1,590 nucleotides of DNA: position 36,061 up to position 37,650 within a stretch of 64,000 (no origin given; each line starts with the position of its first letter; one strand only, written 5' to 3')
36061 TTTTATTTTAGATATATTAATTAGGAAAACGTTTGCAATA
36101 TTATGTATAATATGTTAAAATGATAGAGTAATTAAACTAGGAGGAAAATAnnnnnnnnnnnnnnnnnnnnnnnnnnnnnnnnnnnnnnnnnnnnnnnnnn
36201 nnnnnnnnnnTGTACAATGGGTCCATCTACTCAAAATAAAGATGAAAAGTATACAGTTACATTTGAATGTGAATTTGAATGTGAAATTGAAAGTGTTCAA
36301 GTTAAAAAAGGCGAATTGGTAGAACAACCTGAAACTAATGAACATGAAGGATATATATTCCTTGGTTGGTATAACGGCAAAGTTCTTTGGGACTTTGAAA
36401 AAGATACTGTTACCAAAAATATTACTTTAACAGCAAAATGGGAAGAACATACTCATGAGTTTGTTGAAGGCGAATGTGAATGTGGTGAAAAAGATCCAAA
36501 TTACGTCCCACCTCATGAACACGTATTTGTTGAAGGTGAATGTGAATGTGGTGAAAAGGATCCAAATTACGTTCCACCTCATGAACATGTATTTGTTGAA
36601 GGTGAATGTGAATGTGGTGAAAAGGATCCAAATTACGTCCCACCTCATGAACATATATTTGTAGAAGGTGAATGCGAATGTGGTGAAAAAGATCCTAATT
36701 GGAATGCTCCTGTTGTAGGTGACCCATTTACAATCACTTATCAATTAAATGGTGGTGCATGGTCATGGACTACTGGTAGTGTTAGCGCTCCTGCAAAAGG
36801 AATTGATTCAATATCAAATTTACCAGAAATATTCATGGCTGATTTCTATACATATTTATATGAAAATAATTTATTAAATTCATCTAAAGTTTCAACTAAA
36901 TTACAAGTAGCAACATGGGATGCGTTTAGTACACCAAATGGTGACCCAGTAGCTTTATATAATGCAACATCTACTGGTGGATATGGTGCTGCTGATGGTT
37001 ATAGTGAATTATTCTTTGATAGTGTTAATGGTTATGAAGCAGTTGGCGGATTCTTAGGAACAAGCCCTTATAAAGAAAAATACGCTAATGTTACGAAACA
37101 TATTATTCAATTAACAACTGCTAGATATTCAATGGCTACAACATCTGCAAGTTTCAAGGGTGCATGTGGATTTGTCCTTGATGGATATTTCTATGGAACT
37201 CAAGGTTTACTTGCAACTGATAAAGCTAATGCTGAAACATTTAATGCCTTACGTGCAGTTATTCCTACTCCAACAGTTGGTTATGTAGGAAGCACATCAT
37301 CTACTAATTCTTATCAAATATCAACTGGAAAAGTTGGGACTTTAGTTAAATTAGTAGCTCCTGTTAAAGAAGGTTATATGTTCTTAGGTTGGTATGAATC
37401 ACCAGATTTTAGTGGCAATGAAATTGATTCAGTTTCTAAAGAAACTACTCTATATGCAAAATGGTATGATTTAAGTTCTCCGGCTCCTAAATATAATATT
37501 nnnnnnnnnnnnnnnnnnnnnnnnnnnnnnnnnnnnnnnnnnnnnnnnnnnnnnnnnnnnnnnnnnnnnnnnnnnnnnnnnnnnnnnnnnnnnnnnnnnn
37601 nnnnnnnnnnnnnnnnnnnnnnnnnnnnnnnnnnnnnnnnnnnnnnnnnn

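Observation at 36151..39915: Lipoprotein combining Flg_new repeats, 4x66-bp Cys/His-rich tandem repeats, Big_2, and an Amidase_2/PGRP-like domain with a large insertion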

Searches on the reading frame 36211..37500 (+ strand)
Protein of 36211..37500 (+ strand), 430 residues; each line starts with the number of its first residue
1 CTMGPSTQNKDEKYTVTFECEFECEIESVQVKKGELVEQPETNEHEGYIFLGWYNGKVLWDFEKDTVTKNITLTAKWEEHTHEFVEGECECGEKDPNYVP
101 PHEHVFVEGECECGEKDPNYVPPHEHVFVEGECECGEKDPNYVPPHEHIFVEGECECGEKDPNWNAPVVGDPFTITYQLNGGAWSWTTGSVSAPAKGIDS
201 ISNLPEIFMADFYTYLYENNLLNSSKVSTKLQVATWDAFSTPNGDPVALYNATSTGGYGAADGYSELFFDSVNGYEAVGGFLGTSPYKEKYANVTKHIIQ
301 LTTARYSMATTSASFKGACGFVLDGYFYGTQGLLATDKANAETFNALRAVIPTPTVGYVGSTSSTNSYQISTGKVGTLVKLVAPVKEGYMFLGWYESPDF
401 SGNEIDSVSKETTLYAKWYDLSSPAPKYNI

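Call 44: find_homologous_proteins(query=window:36211-37500:+)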
Query window:36211-37500:+ (430 aa): 463 proteins with E <= 0.001 among 8000 candidates; the best 120 are listed.
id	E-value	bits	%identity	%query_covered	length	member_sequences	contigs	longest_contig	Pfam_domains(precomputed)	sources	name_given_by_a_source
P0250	5.6e-117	410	69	21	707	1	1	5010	-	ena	-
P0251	2.8e-114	401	72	21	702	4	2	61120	-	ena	-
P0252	6.5e-109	383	74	20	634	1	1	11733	-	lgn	-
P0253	5.1e-108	380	79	21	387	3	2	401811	PF00828.26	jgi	-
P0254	4.1e-95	337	67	21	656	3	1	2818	-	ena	-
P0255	1.0e-78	283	45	15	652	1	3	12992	PF09479.17,PF18998.7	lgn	-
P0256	4.0e-77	278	74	22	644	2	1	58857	PF25849.1,PF13472.13,PF00657.29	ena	-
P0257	1.5e-76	276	33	95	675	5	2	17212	PF09479.17,PF18998.7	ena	-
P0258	4.2e-75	272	73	22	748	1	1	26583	PF01510.31,PF20578.5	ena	-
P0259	3.5e-73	265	40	20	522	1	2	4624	PF09479.17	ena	-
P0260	6.0e-73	264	48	14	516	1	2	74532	PF09479.17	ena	-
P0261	3.5e-71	259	44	15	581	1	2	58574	PF09479.17,PF18998.7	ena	-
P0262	9.7e-71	257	33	95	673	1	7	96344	PF09479.17,PF18998.7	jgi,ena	-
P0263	1.3e-69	253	35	95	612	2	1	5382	PF09479.17,PF18998.7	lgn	-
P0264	5.2e-68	248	37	95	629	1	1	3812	PF09479.17,PF18998.7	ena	-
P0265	1.7e-65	240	65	23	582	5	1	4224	PF00877.26,PF12913.14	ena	-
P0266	1.7e-65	240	32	94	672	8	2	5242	PF09479.17,PF18998.7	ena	-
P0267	5.1e-65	238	44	57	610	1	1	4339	PF09479.17,PF18998.7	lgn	-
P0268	8.4e-65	238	43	20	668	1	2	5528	PF09479.17,PF16640.12,PF18998.7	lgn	-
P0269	1.3e-64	237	37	58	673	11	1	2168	PF09479.17,PF18998.7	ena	-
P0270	1.6e-64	237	25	95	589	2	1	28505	PF09479.17,PF18998.7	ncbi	-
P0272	6.3e-64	235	36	57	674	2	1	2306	PF09479.17,PF18998.7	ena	-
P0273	1.3e-63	234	39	50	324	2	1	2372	PF09479.17,PF18998.7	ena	-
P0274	3.1e-63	232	66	24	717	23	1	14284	PF09479.17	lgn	-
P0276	8.0e-63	231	42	17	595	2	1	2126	PF09479.17,PF18998.7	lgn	-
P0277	1.1e-62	231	45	15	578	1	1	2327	PF09479.17,PF16640.12,PF18998.7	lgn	-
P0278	1.2e-62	230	45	57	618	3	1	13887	PF09479.17,PF18998.7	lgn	-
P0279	1.8e-62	230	79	21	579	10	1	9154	PF05257.23,PF21461.4,PF02368.25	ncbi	-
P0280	2.2e-62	230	46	60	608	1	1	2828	PF09479.17,PF18998.7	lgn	-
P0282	1.2e-61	227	33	94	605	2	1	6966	PF09479.17,PF18998.7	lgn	-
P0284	2.2e-61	226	31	94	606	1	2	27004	PF09479.17,PF18998.7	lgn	-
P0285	3.0e-61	226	46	57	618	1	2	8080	PF09479.17,PF18998.7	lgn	-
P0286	4.7e-61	225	40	19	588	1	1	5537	PF09479.17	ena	-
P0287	7.4e-61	225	57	25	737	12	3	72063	PF09479.17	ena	-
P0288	1.2e-60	224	47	58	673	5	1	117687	PF09479.17,PF18998.7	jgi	-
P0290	7.5e-60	221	44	57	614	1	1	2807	PF09479.17,PF18998.7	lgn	-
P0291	1.1e-59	221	31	94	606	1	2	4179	PF09479.17,PF18998.7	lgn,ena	-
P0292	2.7e-59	219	36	17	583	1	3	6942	PF09479.17,PF18998.7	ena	-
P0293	5.5e-59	218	72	20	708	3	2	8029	PF00544.26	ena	-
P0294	6.4e-59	218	34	96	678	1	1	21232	PF09479.17,PF18998.7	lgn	-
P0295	9.6e-59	218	38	22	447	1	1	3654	PF09479.17,PF18998.7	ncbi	-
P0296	1.1e-58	217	30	94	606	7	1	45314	PF09479.17,PF18998.7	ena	-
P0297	4.8e-58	215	72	20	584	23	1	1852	PF00150.25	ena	-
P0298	6.1e-58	215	42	15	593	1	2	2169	PF09479.17,PF18998.7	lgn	-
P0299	9.3e-58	214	38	58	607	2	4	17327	PF09479.17,PF18998.7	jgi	-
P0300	1.0e-56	211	31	95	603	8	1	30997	PF09479.17,PF18998.7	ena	-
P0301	2.2e-56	210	43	57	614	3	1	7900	PF09479.17,PF18998.7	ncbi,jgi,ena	ncbi:MAG: InlB B-repeat-containing protein [Bacilli bacterium]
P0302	6.2e-56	208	31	95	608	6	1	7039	PF09479.17,PF18998.7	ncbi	-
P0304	1.3e-55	207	44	58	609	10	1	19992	PF09479.17,PF18998.7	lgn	-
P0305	3.4e-55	206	34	94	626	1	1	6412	PF09479.17,PF18998.7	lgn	-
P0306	9.8e-55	204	43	16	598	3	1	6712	PF09479.17,PF18998.7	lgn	-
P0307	1.5e-54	204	40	59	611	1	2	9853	PF09479.17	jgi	-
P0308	1.3e-53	201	33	95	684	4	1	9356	PF09479.17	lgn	-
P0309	5.5e-53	199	75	26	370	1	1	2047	PF09479.17,PF18998.7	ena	-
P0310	1.9e-51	194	46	16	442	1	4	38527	PF09479.17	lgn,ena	-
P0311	4.7e-51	192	39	57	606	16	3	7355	PF09479.17,PF18998.7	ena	-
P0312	5.3e-51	192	46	16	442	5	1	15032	PF09479.17,PF18998.7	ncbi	-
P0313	5.5e-50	189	32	96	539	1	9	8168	PF09479.17,PF18998.7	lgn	-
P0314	1.1e-49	188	39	57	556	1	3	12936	PF09479.17,PF18998.7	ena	-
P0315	2.7e-49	186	31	95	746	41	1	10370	PF09479.17,PF18998.7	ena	-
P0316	2.2e-48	183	44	15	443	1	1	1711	PF09479.17,PF18998.7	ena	-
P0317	5.9e-48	182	42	18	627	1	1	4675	PF09479.17,PF18998.7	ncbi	-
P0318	8.0e-48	182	47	15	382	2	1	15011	PF09479.17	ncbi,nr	ncbi:MAG: InlB B-repeat-containing protein [Clostridia bacterium]|nr:InlB B-repeat-containing protei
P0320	2.4e-47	180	51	17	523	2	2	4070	PF09479.17,PF13306.13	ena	-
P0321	1.9e-46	177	32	95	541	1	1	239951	PF09479.17,PF18998.7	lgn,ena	-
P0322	2.0e-46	177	32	91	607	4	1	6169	PF09479.17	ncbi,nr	ncbi:MAG: InlB B-repeat-containing protein [Bacilli bacterium]|nr:InlB B-repeat-containing protein [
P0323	2.9e-46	176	31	95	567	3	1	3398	PF09479.17,PF18998.7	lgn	-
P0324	4.3e-46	176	29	94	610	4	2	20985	PF09479.17,PF18998.7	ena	-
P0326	1.3e-44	171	67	20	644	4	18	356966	PF09479.17,PF00704.35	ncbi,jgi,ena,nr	ncbi:MAG: hypothetical protein E7183_07660 [Erysipelotrichaceae bacterium]|nr:hypothetical protein [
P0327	6.8e-43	165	40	57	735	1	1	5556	PF09479.17,PF16561.12,PF18998.7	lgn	-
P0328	1.3e-42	164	45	15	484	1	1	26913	PF09479.17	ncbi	-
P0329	3.7e-42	163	28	94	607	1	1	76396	PF09479.17,PF18998.7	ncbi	-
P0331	2.6e-41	160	40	47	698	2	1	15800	PF09479.17,PF18998.7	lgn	-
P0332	3.7e-41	160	41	56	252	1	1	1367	PF09479.17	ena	-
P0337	4.9e-40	156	41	15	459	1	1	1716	PF09479.17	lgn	-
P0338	6.1e-40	156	42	15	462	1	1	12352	PF09479.17,PF18998.7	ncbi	-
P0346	1.1e-38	151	46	15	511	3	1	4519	PF09479.17,PF18998.7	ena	-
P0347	7.0e-38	149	37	25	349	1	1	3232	PF09479.17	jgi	jgi:uncharacterized repeat protein (TIGR02543 family)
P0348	1.6e-37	148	41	16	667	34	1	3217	PF09479.17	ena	-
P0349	1.7e-37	148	51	16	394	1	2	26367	PF09479.17,PF18998.7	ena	-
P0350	3.0e-37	147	41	16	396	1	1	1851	PF09479.17,PF18998.7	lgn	-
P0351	5.6e-37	146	39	57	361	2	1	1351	PF09479.17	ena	-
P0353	1.4e-36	144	69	20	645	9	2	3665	PF09479.17,PF00704.35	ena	-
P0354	2.0e-36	144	46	17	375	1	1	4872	PF09479.17,PF16640.12,PF18998.7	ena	-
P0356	8.5e-36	142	43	17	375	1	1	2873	PF09479.17,PF16640.12,PF18998.7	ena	-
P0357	2.5e-35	140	44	17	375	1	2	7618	PF09479.17,PF16640.12,PF18998.7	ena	-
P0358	3.3e-35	140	43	17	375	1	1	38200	PF09479.17,PF16640.12,PF18998.7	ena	-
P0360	3.4e-34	137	46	16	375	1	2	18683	PF09479.17,PF16640.12,PF18998.7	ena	-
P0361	4.0e-34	136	46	16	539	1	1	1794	PF09479.17,PF18998.7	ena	-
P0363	1.2e-33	135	41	16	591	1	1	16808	PF09479.17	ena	-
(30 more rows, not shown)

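Call 51: predict_structure(alignment_id=A3)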
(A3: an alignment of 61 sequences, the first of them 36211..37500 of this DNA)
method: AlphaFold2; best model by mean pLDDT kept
length: 430 residues; sequences in the alignment: 61
mean_pLDDT: 86.4   pTM: 0.62
mean pLDDT of the five models: 86.4, 85.9, 85.5, 85.2, 84.6
residues with pLDDT >= 90: 236; 70-90: 148; 50-70: 33; < 50: 13
segments of 3 or more residues with pLDDT < 50: 1-6
pLDDT, mean of each block of 10 residues (from residue 1): 46 93 86 95 87 96 96 93 82 80 83 84 83 85 74 75 58 85 95 95 97 95 97 95 94 92 95 93 93 96 90 91 94 64 91 92 79 60 91 94 89 94 67
secondary structure, 60 per line:
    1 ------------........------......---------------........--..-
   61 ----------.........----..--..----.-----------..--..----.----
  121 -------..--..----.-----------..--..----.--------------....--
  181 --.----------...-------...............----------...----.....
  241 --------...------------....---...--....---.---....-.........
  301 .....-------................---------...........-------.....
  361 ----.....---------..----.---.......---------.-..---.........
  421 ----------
elements in order: E13-20 E27-32 E48-55 E71-79 E175-178 H204-218 H236-240 H264-267 E271-273 E276-279 H287-290 H292-305 H313-328 H338-348 E356-360 E365-369 E389-395 E412-420
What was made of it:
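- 36448..36711 (+): Four tandem 22-aa His/Cys units (66 bp each) of the form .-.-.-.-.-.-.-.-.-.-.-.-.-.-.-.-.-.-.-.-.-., aa 100-187. Proposed to be a metal-stabilised stalk module. AF2 pLDDT is about 74-85 with one small hairpin per unit (call 51).
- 36724..37470 (+): Flg_new repeat 2 (aa 192-440), split after 'NGG' by a confidently modelled helical insert domain of about 190 aa with an unknown fold. The AF2 model has helices at model residues 204-348 with pLDDT above 90 (call 51).
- On Proposed metal-binding (H2C2) knuckle repeat: AF2 gives pLDDT of about 74-85 and one small hairpin per unit (call 51).
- AF2 gives pLDDT of about 74-85 with a hairpin in each unit (call 51). AF2 predicts discrete small folded units (call 51).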

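Call 53: fold_search(model_id=the predicted structure, library=pdb)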
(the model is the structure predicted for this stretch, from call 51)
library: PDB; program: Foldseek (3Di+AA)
matches with E <= 10: 314; with E <= 0.001: 10
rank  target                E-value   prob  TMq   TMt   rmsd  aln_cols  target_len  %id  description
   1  2y5p_A                1.5e-05  1.00  0.15  0.84   1.7        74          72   27  B-repeat of Listeria monocytogenes InlB (internalin B) (released 2011-02-23)
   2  2y5p_C                1.7e-05  1.00  0.15  0.82   1.8        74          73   27  B-repeat of Listeria monocytogenes InlB (internalin B) (released 2011-02-23)
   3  9qr4_A                1.9e-05  1.00  0.15  0.18   1.6        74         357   27  InlB392_T336Y: T336Y variant of Listeria monocytogenes InlB (internalin B) residues 36-392 (released 2025-12-03)
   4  2y5p_D                2.3e-05  1.00  0.15  0.82   2.0        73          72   27  B-repeat of Listeria monocytogenes InlB (internalin B) (released 2011-02-23)
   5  7nms                  2.9e-05  1.00  0.15  0.18   2.4        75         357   28  InlB392_T332E: T332E variant of Listeria monocytogenes InlB (internalin B) residues 36-392 (released 2022-01-26)
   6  7pv9_A                3.5e-05  1.00  0.15  0.18   1.7        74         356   27  Listeria monocytogene InlB (internalin B) residues 36-392 (internalin domain and B-repeat) (released 2022-01-26)
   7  9qr5                  4.5e-05  1.00  0.15  0.18   2.2        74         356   27  InlB392_V333E: V333E variant of Listeria monocytogenes InlB (internalin B) residues 36-392 (released 2025-11-26)
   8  9qr4_C                1.4e-04  1.00  0.15  0.17   2.1        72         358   28  InlB392_T336Y: T336Y variant of Listeria monocytogenes InlB (internalin B) residues 36-392 (released 2025-12-03)
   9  10qf                  2.4e-04  1.00  0.15  0.13   2.0        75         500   32  Crystal Structure of Treponema denticola Sialidase (TDE_0471) (released 2026-02-25)
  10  10qi                  9.5e-04  1.00  0.16  0.14   3.3        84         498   28  Crystal Structure of Treponema denticola Sialidase (TDE_0471) D165A mutant bound to 3'-sialyllactose (only Neu5Ac visibl (released 2026-02-25)
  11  3n1x_C                2.2e-01  0.84  0.12  0.44   5.4        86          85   10  X-ray Crystal Structure of Toluene/o-Xylene Monooxygenase Hydroxylase T201C Mutant (released 2010-10-13)
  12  7qbg_C                2.7e-01  0.85  0.14  0.15   5.6       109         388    9  TC:CD320 in complex with nanobody TC-Nb4 (released 2022-03-16)
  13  7npt_D8               2.8e-01  0.35  0.11  0.31   7.0        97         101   13  Cytosolic bridge of an intact ESX-5 inner membrane complex (released 2021-05-26)
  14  2kvz_MODEL_1_A        3.4e-01  0.30  0.11  0.32   5.9        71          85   17  Structure of residues 161-235 of putative peptidoglycan binding protein lmo0835 from Listeria monocytogenes: t (released 2010-04-28)
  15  7yl4_A                4.3e-01  0.63  0.12  0.11   4.0        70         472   11  Cell surface protein YwfG protein (apo form) (released 2023-06-07)
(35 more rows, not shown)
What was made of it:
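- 36247..36447 (+): Flg_new (InlB B-repeat, beta-grasp) repeat 1, aa 33-99. It includes the short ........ 12-bp repeat at 36261-36295. AF2 model pLDDT is about 90 and Foldseek matches the InlB B-repeat 2y5p with TMt 0.84 (calls 51, 53).
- On Flg_new / InlB B-repeat (PF09479, TIGR02543): Foldseek to 2y5p gives TMt 0.84 (call 53).
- Closest known: InlB B-repeat / Flg_new. Same: The model superposes on the InlB B-repeat 2y5p at rmsd 1.7 A and TMt 0.84 (call 53).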

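Call 65: search_protein_families(library=pfam, proteins=[P0258, P0279, P0265, P0326, P0297, P0293, P0256, P0253], max_evalue=0.001)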
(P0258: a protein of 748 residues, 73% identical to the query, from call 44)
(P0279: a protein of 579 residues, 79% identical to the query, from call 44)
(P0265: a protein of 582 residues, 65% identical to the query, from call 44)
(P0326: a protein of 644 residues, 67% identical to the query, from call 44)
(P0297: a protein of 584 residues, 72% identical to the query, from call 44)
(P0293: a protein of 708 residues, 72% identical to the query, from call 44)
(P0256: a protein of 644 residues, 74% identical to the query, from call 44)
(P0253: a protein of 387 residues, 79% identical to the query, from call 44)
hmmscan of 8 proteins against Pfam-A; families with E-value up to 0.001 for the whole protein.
P0258 (748 aa): 2 families
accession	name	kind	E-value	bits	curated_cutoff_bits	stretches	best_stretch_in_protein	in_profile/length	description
PF20578.4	aBig_2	-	4.8e-20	71.6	27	2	334-400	20-88/89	Atrophied bacterial Ig domain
PF01510.30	Amidase_2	-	2e-14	54.5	26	1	471-668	4-130/131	N-acetylmuramoyl-L-alanine amidase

P0279 (579 aa): 3 families
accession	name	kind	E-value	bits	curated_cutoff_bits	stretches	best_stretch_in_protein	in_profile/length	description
PF05257.22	CHAP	-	1.3e-12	48.4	26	1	432-521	3-81/81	CHAP domain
PF02368.24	Big_2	-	2.4e-09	37.4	22.8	1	254-293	32-74/79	Bacterial Ig-like domain (group 2)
PF21461.3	HL_N-beta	-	3.4e-06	27.2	27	1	252-296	9-52/57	Hyaluronate lyase, N-terminal beta-sheet domain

P0265 (582 aa): 3 families
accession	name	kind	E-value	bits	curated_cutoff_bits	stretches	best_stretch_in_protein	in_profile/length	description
PF12913.13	SH3_6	-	2.9e-14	52.8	27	1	326-367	12-53/53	SH3 domain (SH3b1 type)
PF00877.26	NLPC_P60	-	4.7e-10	39.8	23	1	466-543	2-76/105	NlpC/P60 family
PF18348.7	SH3_16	-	0.00011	22.3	25.8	1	337-369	15-47/49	Bacterial dipeptidyl-peptidase Sh3 domain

P0326 (644 aa): 3 families
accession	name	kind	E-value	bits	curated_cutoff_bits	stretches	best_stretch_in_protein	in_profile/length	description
PF00704.34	Glyco_hydro_18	-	1.9e-68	231.9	29.6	1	307-629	2-317/317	Glycosyl hydrolases family 18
PF09479.16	Flg_new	-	4.2e-14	52.8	27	1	145-207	2-64/65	Listeria-Bacteroides repeat domain (List_Bact_rpt)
PF23916.1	TIM-barrel_EndoS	-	0.00011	22.5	27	1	333-533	33-200/238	Endo-beta-N-acetylglucosaminidase EndoS TIM-barrel domain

P0297 (584 aa): 1 family
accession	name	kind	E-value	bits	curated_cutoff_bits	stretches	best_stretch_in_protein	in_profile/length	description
PF00150.24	Cellulase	-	1.2e-50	173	23.5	1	290-543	1-271/272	Cellulase (glycosyl hydrolase family 5)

P0293 (708 aa): 1 family
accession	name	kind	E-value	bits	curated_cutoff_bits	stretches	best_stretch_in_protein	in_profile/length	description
PF00544.25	Pectate_lyase_4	-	1.7e-21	77.2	24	1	433-608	32-211/211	Pectate lyase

P0256 (644 aa): 2 families
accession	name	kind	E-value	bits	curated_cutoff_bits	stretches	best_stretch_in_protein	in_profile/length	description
PF13472.12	Lipase_GDSL_2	-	2.7e-11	44.8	32.9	1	157-322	2-154/178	GDSL-like Lipase/Acylhydrolase family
PF00657.28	Lipase_GDSL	-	8.9e-11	42.8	23.6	1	154-372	1-205/208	GDSL-like Lipase/Acylhydrolase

P0253 (387 aa): 1 family
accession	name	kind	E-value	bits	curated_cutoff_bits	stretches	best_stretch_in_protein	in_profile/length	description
PF00828.25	Ribosomal_L27A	-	2.2e-12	47.6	21.5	1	315-383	1-71/72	Ribosomal proteins 50S-L15, 50S-L18e, 60S-L27A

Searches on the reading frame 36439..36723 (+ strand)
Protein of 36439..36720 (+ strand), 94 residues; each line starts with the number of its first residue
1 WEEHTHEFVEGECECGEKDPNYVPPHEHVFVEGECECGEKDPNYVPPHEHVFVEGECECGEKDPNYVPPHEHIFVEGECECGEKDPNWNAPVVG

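Call 41: search_protein_representatives(protein=window:36439-36720:+)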
Query: 94 residues. Proteins with E-value up to 0.001 (for the whole library): 453; up to 1e-10: 248; up to 1e-30: 42. The best 150 are listed.
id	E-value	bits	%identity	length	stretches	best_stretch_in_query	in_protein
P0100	8.6e-197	658.1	74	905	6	4-92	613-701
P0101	3.9e-113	388.2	90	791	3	6-88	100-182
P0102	1.8e-80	282.9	69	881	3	8-80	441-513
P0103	2.1e-77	273.0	66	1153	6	23-87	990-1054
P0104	9.2e-73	258.0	72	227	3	6-75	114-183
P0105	9.3e-69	245.1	72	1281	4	5-87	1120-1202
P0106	1.2e-68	244.8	72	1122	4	4-87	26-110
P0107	1.3e-68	244.7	67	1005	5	12-93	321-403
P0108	3.2e-67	240.2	69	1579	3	6-90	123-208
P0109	3.6e-63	227.1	71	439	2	4-88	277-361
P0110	3.2e-62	224.0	72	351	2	4-86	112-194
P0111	4.7e-60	217.0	70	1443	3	6-88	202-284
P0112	5.1e-59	213.7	69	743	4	10-88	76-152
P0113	1.9e-57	208.6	74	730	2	2-88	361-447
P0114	3.7e-55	201.2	63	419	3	13-87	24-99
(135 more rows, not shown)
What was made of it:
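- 453 cluster representatives carry it (call 41).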

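Call 59: search_solved_structures(query=window:36442-36723:+, max_evalue=10, show_alignments=2)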
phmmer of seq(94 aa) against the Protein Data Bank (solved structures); distinct sequences matched with E-value up to 10: 0.
